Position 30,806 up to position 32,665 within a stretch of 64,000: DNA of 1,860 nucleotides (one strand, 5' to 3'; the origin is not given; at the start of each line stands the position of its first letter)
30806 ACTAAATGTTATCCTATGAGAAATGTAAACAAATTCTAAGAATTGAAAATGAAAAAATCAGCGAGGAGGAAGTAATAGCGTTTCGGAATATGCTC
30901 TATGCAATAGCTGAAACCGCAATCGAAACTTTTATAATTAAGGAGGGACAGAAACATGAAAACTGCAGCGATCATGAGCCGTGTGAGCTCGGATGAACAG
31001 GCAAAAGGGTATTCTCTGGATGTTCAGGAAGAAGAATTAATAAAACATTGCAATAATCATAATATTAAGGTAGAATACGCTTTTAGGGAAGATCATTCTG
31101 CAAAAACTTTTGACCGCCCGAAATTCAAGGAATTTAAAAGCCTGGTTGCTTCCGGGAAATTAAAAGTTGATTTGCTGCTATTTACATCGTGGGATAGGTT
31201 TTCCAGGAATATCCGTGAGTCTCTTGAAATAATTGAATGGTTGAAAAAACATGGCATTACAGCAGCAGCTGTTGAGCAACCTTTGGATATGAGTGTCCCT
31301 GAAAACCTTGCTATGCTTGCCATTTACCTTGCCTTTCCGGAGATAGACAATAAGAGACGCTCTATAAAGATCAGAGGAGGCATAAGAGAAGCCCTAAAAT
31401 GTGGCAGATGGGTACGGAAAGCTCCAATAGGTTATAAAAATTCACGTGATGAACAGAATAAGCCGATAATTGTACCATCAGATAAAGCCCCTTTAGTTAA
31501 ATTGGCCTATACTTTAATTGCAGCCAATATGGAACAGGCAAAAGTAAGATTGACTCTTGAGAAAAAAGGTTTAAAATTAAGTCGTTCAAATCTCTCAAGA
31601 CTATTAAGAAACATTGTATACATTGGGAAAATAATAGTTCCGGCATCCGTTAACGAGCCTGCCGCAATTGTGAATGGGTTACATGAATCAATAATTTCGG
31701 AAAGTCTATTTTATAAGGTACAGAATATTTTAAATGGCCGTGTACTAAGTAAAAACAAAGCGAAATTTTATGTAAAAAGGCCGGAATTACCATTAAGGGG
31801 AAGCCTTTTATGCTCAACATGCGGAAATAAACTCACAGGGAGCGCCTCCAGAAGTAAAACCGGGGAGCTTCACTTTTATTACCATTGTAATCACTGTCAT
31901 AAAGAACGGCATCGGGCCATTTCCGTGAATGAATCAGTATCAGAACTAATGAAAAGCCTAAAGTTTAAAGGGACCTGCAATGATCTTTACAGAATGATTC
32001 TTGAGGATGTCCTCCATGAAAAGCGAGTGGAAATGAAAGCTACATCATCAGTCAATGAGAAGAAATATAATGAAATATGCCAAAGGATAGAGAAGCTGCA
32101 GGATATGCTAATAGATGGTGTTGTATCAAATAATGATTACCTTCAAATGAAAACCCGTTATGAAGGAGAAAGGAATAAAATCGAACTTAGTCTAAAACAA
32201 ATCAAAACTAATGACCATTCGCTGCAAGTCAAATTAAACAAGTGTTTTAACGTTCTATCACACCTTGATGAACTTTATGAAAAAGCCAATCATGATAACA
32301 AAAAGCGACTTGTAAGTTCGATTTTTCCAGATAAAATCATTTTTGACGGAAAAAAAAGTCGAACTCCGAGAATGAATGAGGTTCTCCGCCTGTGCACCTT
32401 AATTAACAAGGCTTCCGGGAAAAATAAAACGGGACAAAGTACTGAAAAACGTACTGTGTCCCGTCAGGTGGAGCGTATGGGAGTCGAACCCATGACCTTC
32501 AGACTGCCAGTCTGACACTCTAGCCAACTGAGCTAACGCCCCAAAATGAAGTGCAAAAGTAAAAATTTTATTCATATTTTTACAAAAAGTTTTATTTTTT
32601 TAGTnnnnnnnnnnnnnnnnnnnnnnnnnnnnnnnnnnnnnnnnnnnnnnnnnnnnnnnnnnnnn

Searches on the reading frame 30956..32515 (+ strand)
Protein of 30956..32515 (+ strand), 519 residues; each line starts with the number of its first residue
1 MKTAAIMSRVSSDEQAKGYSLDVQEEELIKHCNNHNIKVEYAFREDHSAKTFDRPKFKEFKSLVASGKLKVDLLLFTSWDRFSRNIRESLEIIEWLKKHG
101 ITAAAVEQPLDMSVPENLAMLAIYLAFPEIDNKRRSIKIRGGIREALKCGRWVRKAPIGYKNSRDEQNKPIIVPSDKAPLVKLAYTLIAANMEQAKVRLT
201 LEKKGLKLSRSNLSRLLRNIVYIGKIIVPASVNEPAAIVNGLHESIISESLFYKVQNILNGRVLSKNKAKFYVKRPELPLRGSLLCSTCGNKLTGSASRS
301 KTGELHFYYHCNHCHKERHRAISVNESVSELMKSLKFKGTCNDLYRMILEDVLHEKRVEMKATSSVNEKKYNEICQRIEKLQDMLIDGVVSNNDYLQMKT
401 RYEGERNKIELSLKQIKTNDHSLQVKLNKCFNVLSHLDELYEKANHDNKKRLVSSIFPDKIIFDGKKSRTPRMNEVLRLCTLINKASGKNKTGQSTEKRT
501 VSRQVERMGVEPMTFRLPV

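Call 35: search_protein_families(library=pfam, proteins=[window:30956-32515:+], max_evalue=0.001)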
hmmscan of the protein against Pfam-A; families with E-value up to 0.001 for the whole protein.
window:30956-32515:+ (519 aa): 3 families
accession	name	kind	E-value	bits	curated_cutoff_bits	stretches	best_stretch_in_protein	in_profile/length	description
PF00239.26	Resolvase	-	3.8e-23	82.6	23.3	1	5-152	2-145/145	Resolvase, N terminal domain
PF07508.19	Recombinase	-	6e-11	42.9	21.1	1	176-262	2-102/102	Recombinase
PF13408.12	Zn_ribbon_recom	-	5.9e-05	23.8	25.3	1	279-319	1-37/58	Recombinase zinc beta ribbon domain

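Call 75: search_protein_families(library=padloc, proteins=[window:30956-32515:+], max_evalue=0.001)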
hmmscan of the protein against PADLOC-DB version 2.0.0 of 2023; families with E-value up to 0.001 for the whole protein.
window:30956-32515:+ (519 aa): 0 families
